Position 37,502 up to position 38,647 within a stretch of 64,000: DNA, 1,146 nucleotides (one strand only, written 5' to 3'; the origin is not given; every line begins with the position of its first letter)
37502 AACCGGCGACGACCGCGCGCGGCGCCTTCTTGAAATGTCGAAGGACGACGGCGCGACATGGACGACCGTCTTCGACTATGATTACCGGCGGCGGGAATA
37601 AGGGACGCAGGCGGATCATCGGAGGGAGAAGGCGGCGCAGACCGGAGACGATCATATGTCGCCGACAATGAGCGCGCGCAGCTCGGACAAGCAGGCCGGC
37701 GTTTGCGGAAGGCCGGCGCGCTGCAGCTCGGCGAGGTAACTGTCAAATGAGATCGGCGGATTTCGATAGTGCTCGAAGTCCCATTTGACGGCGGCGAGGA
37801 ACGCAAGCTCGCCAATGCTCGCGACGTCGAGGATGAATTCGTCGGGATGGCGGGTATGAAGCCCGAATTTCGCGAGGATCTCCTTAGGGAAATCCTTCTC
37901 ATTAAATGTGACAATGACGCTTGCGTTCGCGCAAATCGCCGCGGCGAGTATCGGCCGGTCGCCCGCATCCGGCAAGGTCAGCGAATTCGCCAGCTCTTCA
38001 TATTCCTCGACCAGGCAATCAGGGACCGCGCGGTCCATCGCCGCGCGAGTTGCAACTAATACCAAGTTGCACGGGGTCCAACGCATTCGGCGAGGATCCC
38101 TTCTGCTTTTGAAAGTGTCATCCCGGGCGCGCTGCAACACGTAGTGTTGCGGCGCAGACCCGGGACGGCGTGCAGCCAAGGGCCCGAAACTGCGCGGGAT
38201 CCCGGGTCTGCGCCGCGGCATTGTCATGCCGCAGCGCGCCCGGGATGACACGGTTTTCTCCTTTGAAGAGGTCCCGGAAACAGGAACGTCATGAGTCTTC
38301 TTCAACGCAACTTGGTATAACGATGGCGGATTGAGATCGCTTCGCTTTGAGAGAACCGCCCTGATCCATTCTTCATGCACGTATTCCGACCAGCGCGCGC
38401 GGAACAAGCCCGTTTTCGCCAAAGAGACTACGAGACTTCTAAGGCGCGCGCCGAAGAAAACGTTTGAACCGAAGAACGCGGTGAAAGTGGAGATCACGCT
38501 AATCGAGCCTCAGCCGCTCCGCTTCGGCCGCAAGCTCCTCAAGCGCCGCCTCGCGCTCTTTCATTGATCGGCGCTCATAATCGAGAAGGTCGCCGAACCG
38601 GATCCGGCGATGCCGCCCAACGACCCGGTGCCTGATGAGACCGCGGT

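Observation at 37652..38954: MITE inserted in frame inside the PIN toxin gene of a PIN/HTH toxin-antitoxin pair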

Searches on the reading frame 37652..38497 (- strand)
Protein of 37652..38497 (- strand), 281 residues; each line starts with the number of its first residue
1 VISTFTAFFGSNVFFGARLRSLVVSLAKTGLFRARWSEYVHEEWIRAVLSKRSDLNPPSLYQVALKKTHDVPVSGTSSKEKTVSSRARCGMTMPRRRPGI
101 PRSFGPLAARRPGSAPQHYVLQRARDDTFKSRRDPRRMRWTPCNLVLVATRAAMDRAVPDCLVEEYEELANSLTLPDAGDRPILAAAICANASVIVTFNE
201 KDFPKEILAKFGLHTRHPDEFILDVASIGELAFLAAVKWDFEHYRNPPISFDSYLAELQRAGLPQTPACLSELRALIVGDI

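Call 4: search_protein_families(library=pfam, proteins=[window:37652-38497:-], max_evalue=0.1)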
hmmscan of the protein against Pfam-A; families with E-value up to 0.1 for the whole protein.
window:37652-38497:- (281 aa): 1 family
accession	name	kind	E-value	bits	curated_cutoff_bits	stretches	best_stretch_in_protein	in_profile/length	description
PF13470.12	PIN_3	-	0.00033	21.9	27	1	131-200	53-114/115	PIN domain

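Call 9: find_homologous_proteins(query=window:37652-38497:-)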
Query window:37652-38497:- (281 aa): 397 proteins with E <= 0.001 among 3938 candidates; the best 120 are listed.
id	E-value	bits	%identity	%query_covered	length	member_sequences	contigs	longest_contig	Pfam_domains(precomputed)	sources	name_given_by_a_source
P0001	1.4e-91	325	78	48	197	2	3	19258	PF26343.1,PF13470.13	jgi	jgi:hypothetical protein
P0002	5.2e-78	280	69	45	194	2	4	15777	PF26343.1,PF13470.13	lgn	-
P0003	3.7e-64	235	62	47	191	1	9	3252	PF26343.1,PF13470.13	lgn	-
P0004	3.3e-63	232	56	47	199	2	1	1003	PF26343.1,PF13470.13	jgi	jgi:hypothetical protein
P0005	3.8e-63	232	58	46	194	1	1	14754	PF26343.1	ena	-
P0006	2.7e-62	229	55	47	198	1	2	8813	PF26343.1,PF13470.13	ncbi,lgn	-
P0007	2.8e-62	229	51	51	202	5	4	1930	PF26343.1,PF13470.13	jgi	jgi:hypothetical protein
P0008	7.4e-61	224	58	46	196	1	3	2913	PF26343.1,PF13470.13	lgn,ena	-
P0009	9.0e-61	224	57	46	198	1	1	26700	PF26343.1,PF13470.13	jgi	jgi:hypothetical protein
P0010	1.3e-60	223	56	46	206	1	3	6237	PF26343.1,PF13470.13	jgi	jgi:predicted nucleic acid-binding protein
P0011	1.4e-60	223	57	46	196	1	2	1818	PF26343.1,PF13470.13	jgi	jgi:hypothetical protein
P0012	1.3e-59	220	55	46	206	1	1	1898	PF26343.1,PF13470.13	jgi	jgi:predicted nucleic acid-binding protein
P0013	2.1e-59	219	51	47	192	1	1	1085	PF26343.1,PF13470.13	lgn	-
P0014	2.6e-59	219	56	46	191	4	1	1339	PF26343.1,PF13470.13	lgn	-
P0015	3.2e-59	219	61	45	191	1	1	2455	PF26343.1,PF13470.13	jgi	jgi:hypothetical protein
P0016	6.0e-59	218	55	46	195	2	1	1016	PF26343.1,PF13470.13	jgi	jgi:predicted nucleic acid-binding protein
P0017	7.5e-59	218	55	46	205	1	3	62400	PF26343.1,PF13470.13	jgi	jgi:predicted nucleic acid-binding protein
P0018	1.1e-58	217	53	46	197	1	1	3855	PF26343.1,PF13470.13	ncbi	-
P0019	1.2e-58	217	55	46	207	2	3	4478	PF26343.1,PF13470.13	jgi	jgi:PIN domain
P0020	1.3e-58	217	55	46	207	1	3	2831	PF26343.1,PF13470.13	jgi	jgi:hypothetical protein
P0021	1.6e-58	216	51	46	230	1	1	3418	PF26343.1,PF13470.13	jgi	jgi:predicted nucleic acid-binding protein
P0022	1.6e-58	216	54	47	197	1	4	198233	PF26343.1,PF13470.13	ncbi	-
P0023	3.5e-58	215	55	47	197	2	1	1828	PF26343.1,PF13470.13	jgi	jgi:predicted nucleic acid-binding protein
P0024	3.9e-58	215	54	48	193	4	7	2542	PF26343.1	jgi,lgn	-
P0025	5.3e-58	215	55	46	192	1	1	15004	PF26343.1,PF13470.13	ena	-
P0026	6.0e-58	215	56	46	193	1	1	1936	PF26343.1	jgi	jgi:hypothetical protein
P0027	6.7e-58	214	56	47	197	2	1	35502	PF26343.1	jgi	jgi:predicted nucleic acid-binding protein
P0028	7.7e-58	214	45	59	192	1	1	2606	PF26343.1,PF13470.13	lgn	-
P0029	8.3e-58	214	54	47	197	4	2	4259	PF26343.1,PF13470.13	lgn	-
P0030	9.6e-58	214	57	46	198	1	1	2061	PF26343.1,PF13470.13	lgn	-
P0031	1.1e-57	214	51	47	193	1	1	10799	PF26343.1,PF13470.13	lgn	-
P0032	1.4e-57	213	51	48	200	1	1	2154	PF26343.1,PF13470.13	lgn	-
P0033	1.8e-57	213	53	48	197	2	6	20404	PF26343.1,PF13470.13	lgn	-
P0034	2.6e-57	212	56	47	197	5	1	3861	PF26343.1,PF13470.13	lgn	-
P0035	3.1e-57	212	52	46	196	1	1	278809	PF26343.1,PF13470.13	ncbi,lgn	ncbi:MAG: PIN domain-containing protein [Parvularculaceae bacterium]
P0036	3.6e-57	212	57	46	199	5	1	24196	PF26343.1,PF13470.13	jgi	jgi:predicted nucleic acid-binding protein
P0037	5.4e-57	211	58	46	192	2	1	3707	PF26343.1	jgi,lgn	jgi:hypothetical protein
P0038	6.9e-57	211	52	47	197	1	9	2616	PF26343.1,PF13470.13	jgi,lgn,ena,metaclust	metaclust:\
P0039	8.1e-57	211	50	48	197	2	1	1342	PF26343.1,PF13470.13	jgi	-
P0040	1.3e-56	210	54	46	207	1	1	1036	PF26343.1,PF13470.13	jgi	jgi:PIN domain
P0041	1.8e-56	210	51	46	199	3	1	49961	PF26343.1,PF13470.13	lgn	-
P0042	2.0e-56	210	54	45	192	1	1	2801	PF26343.1,PF13470.13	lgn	-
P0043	2.4e-56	209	56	46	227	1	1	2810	PF26343.1,PF13470.13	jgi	jgi:hypothetical protein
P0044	2.8e-56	209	56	47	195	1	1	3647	PF26343.1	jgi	jgi:predicted nucleic acid-binding protein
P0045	3.0e-56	209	53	47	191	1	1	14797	PF26343.1,PF13470.13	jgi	jgi:PIN domain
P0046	3.4e-56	209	52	46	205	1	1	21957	PF26343.1,PF13470.13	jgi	jgi:hypothetical protein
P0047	3.8e-56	209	57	46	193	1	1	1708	PF26343.1,PF13470.13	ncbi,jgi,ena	jgi:predicted nucleic acid-binding protein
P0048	4.8e-56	208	50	47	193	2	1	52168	PF26343.1,PF13470.13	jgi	jgi:predicted nucleic acid-binding protein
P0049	5.8e-56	208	54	44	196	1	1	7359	PF26343.1,PF13470.13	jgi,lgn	jgi:predicted nucleic acid-binding protein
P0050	7.2e-56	208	52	48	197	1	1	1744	PF26343.1,PF13470.13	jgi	-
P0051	7.9e-56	208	53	46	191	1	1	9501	PF26343.1,PF13470.13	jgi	-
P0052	7.9e-56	208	49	51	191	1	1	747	PF26343.1,PF13470.13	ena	-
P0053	8.9e-56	207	52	47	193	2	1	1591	PF26343.1,PF13470.13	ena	-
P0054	9.1e-56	207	47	47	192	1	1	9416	PF26343.1,PF13470.13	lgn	-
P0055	9.9e-56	207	54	44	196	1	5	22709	PF26343.1,PF13470.13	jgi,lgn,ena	-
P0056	1.0e-55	207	52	47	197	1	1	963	PF26343.1,PF13470.13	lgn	-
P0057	1.0e-55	207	55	46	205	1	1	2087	PF26343.1,PF13470.13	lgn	-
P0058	1.0e-55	207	50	47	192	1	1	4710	PF26343.1,PF13470.13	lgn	-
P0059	1.3e-55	207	51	46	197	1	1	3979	PF26343.1,PF13470.13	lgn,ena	-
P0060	1.4e-55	207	53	47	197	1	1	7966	PF26343.1,PF13470.13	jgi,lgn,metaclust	jgi:predicted nucleic acid-binding protein|metaclust:status=active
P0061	1.4e-55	207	52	46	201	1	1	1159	PF26343.1,PF13470.13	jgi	jgi:hypothetical protein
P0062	1.9e-55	206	51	46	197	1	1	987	PF26343.1,PF13470.13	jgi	jgi:predicted nucleic acid-binding protein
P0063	1.9e-55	206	44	59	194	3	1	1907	PF26343.1,PF13470.13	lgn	-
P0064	1.9e-55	206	52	46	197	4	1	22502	PF26343.1,PF13470.13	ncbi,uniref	ncbi:PIN domain-containing protein [Martelella mangrovi]|uniref:PIN domain-containing protein n=1 Ta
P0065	2.5e-55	206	55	46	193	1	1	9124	PF26343.1,PF13470.13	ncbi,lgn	-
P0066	2.7e-55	206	56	46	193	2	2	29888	PF26343.1,PF13470.13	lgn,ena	-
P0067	3.2e-55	206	52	45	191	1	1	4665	PF26343.1,PF13470.13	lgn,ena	-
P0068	3.4e-55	206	58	43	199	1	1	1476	PF26343.1,PF13470.13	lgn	-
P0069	3.5e-55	206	51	47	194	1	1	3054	PF26343.1,PF13470.13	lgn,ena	-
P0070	4.7e-55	205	49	46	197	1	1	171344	PF26343.1,PF13470.13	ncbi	ncbi:PIN domain-containing protein [Martelella sp. AMO21009]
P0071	8.2e-55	204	51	46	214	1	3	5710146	PF26343.1,PF13470.13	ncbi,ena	-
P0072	8.7e-55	204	50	45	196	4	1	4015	PF26343.1,PF13470.13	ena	-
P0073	9.5e-55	204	63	47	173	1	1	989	PF26343.1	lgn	-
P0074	9.9e-55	204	53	47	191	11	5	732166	PF26343.1,PF13470.13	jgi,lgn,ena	jgi:predicted nucleic acid-binding protein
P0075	1.1e-54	204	50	48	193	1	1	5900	PF26343.1,PF13470.13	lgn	-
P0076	1.2e-54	204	52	46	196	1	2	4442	PF26343.1,PF13470.13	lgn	-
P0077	1.3e-54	204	49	48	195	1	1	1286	PF26343.1,PF13470.13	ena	-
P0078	1.7e-54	203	63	47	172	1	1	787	PF26343.1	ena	-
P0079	1.7e-54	203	52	44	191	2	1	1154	PF26343.1,PF13470.13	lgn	-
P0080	2.0e-54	203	50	48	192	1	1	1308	PF26343.1,PF13470.13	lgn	-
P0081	2.0e-54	203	52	47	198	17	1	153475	PF26343.1,PF13470.13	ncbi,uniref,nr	ncbi:PIN domain-containing protein [Rhizobium mesosinicum]|uniref:PIN domain-containing protein n=1 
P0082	2.0e-54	203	49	45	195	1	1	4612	PF26343.1,PF13470.13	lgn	-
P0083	2.1e-54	203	51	46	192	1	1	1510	PF26343.1,PF13470.13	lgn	-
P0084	2.1e-54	203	52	48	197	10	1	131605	PF26343.1,PF13470.13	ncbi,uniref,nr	ncbi:PIN domain-containing protein [Stappia sp. TSB10P1A]|uniref:PIN domain-containing protein n=1 T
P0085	2.3e-54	203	53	47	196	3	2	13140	PF26343.1,PF13470.13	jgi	jgi:predicted nucleic acid-binding protein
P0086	2.5e-54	203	53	48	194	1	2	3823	PF26343.1,PF13470.13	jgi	jgi:predicted nucleic acid-binding protein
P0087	2.8e-54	203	50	46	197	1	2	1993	PF26343.1,PF13470.13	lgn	-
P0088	3.0e-54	202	53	45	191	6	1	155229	PF26343.1,PF13470.13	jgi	jgi:hypothetical protein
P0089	3.3e-54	202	50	46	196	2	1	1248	PF26343.1,PF13470.13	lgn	-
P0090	5.0e-54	202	63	47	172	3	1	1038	PF26343.1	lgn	-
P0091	6.1e-54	201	52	47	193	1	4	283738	PF26343.1,PF13470.13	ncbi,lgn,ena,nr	ncbi:MAG: PIN domain-containing protein [Rhodobiaceae bacterium]|nr:PIN domain-containing protein [R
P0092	7.1e-54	201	43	59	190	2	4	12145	PF26343.1,PF13470.13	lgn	-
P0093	7.8e-54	201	52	44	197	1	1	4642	PF26343.1,PF13470.13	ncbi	-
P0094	9.3e-54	201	53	46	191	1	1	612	PF26343.1,PF13470.13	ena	-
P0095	1.5e-53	200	40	99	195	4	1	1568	PF26343.1,PF13470.13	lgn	-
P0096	1.5e-53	200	53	47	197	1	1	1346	PF26343.1,PF13470.13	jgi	-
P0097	1.7e-53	200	47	47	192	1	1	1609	PF26343.1,PF13470.13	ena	-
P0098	1.7e-53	200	49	51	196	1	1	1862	PF26343.1,PF13470.13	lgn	-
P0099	1.9e-53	200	43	58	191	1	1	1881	PF26343.1,PF13470.13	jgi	jgi:PIN domain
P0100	1.9e-53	200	48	47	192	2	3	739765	PF26343.1,PF13470.13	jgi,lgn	jgi:hypothetical protein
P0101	2.2e-53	200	50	47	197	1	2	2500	PF26343.1,PF13470.13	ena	-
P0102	2.7e-53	199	48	45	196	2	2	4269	PF26343.1,PF13470.13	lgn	-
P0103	2.8e-53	199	43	58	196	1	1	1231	PF26343.1,PF13470.13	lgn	-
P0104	3.9e-53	199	46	48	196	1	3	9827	PF26343.1,PF13470.13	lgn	-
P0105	4.4e-53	199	52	46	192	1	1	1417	PF26343.1,PF13470.13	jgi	jgi:hypothetical protein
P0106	4.6e-53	199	49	46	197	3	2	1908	PF26343.1,PF13470.13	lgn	-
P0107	5.6e-53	198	51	47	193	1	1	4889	PF26343.1,PF13470.13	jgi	jgi:predicted nucleic acid-binding protein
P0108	6.4e-53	198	54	46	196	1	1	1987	PF26343.1,PF13470.13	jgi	jgi:predicted nucleic acid-binding protein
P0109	7.6e-53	198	43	60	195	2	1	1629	PF26343.1,PF13470.13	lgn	-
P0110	8.3e-53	198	51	46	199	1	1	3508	PF26343.1,PF13470.13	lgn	-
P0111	1.1e-52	197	50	48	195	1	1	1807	PF26343.1,PF13470.13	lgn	-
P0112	1.1e-52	197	50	47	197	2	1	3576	PF26343.1,PF13470.13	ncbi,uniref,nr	ncbi:PIN domain-containing protein [Afifella aestuarii]|uniref:PIN domain-containing protein n=1 Tax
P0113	1.2e-52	197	52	46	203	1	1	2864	PF26343.1,PF13470.13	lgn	-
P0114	1.2e-52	197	51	47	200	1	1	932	PF26343.1,PF13470.13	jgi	jgi:predicted nucleic acid-binding protein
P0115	1.3e-52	197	54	47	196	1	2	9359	PF26343.1,PF13470.13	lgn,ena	-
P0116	1.6e-52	197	50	46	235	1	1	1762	PF26343.1,PF13470.13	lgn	-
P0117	1.8e-52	197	52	47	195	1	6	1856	PF26343.1,PF13470.13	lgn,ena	-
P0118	2.1e-52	196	52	46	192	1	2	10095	PF26343.1,PF13470.13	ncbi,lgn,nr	ncbi:MAG: PIN domain-containing protein [Ancalomicrobiaceae bacterium]|nr:PIN domain-containing prot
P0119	2.3e-52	196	49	46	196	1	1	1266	PF26343.1,PF13470.13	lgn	-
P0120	2.7e-52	196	52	46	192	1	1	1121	PF26343.1,PF13470.13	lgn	-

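Call 11: search_protein_families(library=pfam, proteins=[P0001], max_evalue=0.01)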
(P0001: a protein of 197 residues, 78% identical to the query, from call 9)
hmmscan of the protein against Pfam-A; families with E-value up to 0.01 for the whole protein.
P0001 (197 aa): 1 family
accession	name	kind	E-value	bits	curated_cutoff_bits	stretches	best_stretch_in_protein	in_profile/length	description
PF13470.12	PIN_3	-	3.6e-06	28.2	27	1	8-112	3-113/115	PIN domain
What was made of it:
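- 37652..38056 (-): PIN gene, C-terminal 134 codons plus stop (rest of the PIN fold and the VapC50_C region). PIN_3 hit (calls 4, 11).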

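Call 12: find_encoding_contigs(protein=window:37652-38497:-, flank=3000, max_places=6)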
Protein window:37652-38497:- (281 aa): no gene with exactly this product is on record in the collection.

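Call 13: find_encoding_contigs(protein=P0001, flank=6000, max_places=6)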
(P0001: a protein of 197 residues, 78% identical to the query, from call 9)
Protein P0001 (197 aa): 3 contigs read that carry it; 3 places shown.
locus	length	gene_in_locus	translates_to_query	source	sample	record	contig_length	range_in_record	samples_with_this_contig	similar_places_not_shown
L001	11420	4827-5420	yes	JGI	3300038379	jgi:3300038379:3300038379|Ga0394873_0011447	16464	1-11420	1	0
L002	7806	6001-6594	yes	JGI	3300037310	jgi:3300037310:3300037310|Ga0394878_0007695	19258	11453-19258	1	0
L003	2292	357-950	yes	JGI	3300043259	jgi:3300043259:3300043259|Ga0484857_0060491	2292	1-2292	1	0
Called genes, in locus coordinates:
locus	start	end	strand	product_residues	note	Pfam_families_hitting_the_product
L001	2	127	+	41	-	?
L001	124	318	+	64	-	-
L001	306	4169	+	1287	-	PF13547:GTA_TIM, PF13550:Phage-tail_3, PF23666:Rcc01698_C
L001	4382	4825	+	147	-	PF12728:HTH_17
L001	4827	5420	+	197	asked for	PF13470:PIN_3 (weak), PF26343:VapC50_C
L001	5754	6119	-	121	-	-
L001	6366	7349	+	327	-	PF00226:DnaJ, PF01556:DnaJ_C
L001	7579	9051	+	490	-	-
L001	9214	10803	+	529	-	PF00089:Trypsin, PF13365:Trypsin_2, PF00595:PDZ (weak), PF13180:PDZ_2, PF17820:PDZ_6 (weak), PF00595:PDZ (weak), PF13180:PDZ_2 (weak), PF17820:PDZ_6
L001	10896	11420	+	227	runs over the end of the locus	PF00072:Response_reg, PF00486:Trans_reg_C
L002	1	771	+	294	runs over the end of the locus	PF09931:Phage_phiJL001_Gp84_N, PF09356:Phage_BR0599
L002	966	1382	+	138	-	PF00877:NLPC_P60 (weak)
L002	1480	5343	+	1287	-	PF13547:GTA_TIM, PF13550:Phage-tail_3, PF23666:Rcc01698_C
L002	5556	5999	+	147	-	PF12728:HTH_17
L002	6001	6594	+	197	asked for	PF13470:PIN_3 (weak), PF26343:VapC50_C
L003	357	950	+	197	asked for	PF13470:PIN_3 (weak), PF26343:VapC50_C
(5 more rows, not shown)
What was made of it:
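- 37652..38056 (-): PF26343 is recorded on the homologues (calls 9, 13).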

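Call 23: find_encoding_contigs(protein=P0002, flank=5000, max_places=6)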
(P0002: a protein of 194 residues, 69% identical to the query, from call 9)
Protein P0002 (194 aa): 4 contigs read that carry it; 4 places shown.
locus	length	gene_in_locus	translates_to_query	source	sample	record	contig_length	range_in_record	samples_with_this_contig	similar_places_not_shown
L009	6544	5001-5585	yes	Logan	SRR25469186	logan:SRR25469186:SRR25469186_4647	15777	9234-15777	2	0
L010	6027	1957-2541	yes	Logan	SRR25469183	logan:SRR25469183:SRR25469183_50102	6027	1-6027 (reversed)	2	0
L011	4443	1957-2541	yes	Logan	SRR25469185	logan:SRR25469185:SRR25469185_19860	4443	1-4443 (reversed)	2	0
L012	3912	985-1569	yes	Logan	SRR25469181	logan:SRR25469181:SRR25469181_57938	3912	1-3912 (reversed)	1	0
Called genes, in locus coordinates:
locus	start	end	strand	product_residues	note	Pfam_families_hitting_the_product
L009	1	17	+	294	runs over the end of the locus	PF09931:Phage_phiJL001_Gp84_N, PF09356:Phage_BR0599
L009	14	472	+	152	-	PF00877:NLPC_P60 (weak)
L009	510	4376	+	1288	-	PF13547:GTA_TIM, PF13550:Phage-tail_3, PF23666:Rcc01698_C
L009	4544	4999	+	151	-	PF12728:HTH_17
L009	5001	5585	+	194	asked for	PF13470:PIN_3 (weak), PF26343:VapC50_C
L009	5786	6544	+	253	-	?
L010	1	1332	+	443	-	?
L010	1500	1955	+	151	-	PF12728:HTH_17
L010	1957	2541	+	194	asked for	PF13470:PIN_3 (weak), PF26343:VapC50_C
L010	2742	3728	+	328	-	PF00226:DnaJ, PF01556:DnaJ_C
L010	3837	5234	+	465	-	-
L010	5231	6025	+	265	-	?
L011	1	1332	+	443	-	?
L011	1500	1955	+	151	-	PF12728:HTH_17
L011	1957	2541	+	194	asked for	PF13470:PIN_3 (weak), PF26343:VapC50_C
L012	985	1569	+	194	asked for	PF13470:PIN_3 (weak), PF26343:VapC50_C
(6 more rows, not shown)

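Call 46: predict_structure(alignment_id=A5)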
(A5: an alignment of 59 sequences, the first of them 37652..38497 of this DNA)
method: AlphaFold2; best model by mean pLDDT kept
length: 281 residues; sequences in the alignment: 59
mean_pLDDT: 80.2   pTM: 0.72
mean pLDDT of the five models: 80.2, 78.8, 78.3, 78.1, 77.9
residues with pLDDT >= 90: 175; 70-90: 16; 50-70: 26; < 50: 64
segments of 3 or more residues with pLDDT < 50: 82-140
pLDDT, mean of each block of 10 residues (from residue 1): 83 96 97 98 94 81 63 54 43 44 42 38 37 45 76 96 98 97 98 98 98 98 97 97 91 97 98 94 50
secondary structure, 60 per line:
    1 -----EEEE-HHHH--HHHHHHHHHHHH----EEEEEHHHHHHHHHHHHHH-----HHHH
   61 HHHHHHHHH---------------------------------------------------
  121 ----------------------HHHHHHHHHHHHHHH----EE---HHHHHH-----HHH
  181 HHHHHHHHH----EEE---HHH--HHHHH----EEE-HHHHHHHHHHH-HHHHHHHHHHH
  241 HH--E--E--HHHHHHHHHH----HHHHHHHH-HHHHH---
elements in order: E6-9 H11-14 H17-28 E33-37 H38-51 H57-69 H143-157 H167-172 H178-189 E194-196 H205-209 E214-216 H218-228 H230-242 H251-260 H265-272 H274-278
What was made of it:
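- AF2 still places both PIN halves with pLDDT >90 (call 46), although that is driven by the alignment.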

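Call 48: fold_search(model_id=the predicted structure, library=pdb)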
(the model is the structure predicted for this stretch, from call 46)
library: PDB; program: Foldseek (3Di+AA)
matches with E <= 10: 122; with E <= 0.001: 0
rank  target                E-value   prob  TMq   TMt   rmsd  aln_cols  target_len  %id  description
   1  5h4g_A                2.4e-01  0.69  0.17  0.30   9.8        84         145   28  Structure of PIN-domain protein (VapC4 toxin) from Pyrococcus horikoshii determined at 1.77 A resolution (released 2016-11-23)
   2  8wmm_G                1.3e+00  0.51  0.20  0.38   3.7        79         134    9  Structure of CbCas9-PcrIIC1 complex bound to 28-bp DNA substrate (20-nt complementary) (released 2024-06-05)
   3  1v8o_A                1.5e+00  0.15  0.17  0.30   5.8        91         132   15  Crystal Structure of PAE2754 from Pyrobaculum aerophilum (released 2004-02-10)
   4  1v8o_F                1.7e+00  0.16  0.19  0.33   6.9        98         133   16  Crystal Structure of PAE2754 from Pyrobaculum aerophilum (released 2004-02-10)
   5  1v8o_B                1.8e+00  0.16  0.19  0.33   6.9        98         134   16  Crystal Structure of PAE2754 from Pyrobaculum aerophilum (released 2004-02-10)
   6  9c5w_D                1.9e+00  0.16  0.18  0.27   8.4        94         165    8  Crystal structure of cyclodehydratase RohQ in complex with imidazole (released 2025-07-23)
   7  5mq9_B                1.9e+00  0.11  0.16  0.26   9.5        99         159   15  Crystal structure of Rae1 (YacP) from Bacillus subtilis (W164L mutant) (released 2017-04-19)
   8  4p4g_A                1.9e+00  0.07  0.15  0.16   9.3       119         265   12  Crystal Structure of Mycobacterium tuberculosis Shikimate Dehydrogenase (released 2015-03-18)
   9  9oq8_E                2.1e+00  0.20  0.28  0.43   9.1       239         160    8  Crystal structure of selenomethionine-substituted cyclodehydratase RohQ (released 2025-07-23)
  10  1v8p_F                2.3e+00  0.13  0.18  0.30   7.2        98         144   16  Crystal structure of PAE2754 from Pyrobaculum aerophilum (released 2004-02-10)
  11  5mq9_A                2.5e+00  0.10  0.16  0.26  10.5       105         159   10  Crystal structure of Rae1 (YacP) from Bacillus subtilis (W164L mutant) (released 2017-04-19)
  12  9oq8_A                3.1e+00  0.11  0.18  0.27   8.8        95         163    9  Crystal structure of selenomethionine-substituted cyclodehydratase RohQ (released 2025-07-23)
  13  8hpe_B                3.5e+00  0.12  0.13  0.11   3.5        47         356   13  Crystal structure of Leucine dehydrogenase (released 2024-03-20)
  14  1r0l_B                3.5e+00  0.09  0.17  0.13   9.6       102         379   17  1-deoxy-D-xylulose 5-phosphate reductoisomerase from zymomonas mobilis in complex with NADPH (released 2004-07-13)
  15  7w7a_G                3.5e+00  0.07  0.12  0.15   8.1        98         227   14  Heme exporter in complex with Mn-containing protoporphyrin IX, Mn-anomalous data (released 2022-06-22)
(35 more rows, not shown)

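Call 58: predict_structure(alignment_id=A6)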
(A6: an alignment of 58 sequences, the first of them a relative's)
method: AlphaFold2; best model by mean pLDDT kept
length: 197 residues; sequences in the alignment: 58
mean_pLDDT: 93.7   pTM: 0.90
mean pLDDT of the five models: 93.7, 93.3, 92.8, 92.2, 92.1
residues with pLDDT >= 90: 176; 70-90: 13; 50-70: 7; < 50: 1
segments of 3 or more residues with pLDDT < 50: none
pLDDT, mean of each block of 10 residues (from residue 1): 82 95 97 97 96 92 95 97 96 98 98 96 98 98 95 86 93 97 94 66
secondary structure, 60 per line:
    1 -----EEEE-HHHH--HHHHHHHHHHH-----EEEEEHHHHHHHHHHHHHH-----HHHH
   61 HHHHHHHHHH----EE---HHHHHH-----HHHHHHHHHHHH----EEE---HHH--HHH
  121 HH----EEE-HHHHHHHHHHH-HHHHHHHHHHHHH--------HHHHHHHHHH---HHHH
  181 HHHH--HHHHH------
elements in order: E6-9 H11-14 H17-27 E33-37 H38-51 H57-70 H80-85 H91-102 E107-109 H118-122 E127-129 H131-141 H143-155 H164-173 H177-184 H187-191
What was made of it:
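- The insertion point lies inside helix 57-70 of the orthologue model (call 58), and the insert has pLDDT <50 across residues 82-140 (call 46). The insertion point is only four residues into a helix that follows a loop (call 58). The insertion splits a helix (call 58).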
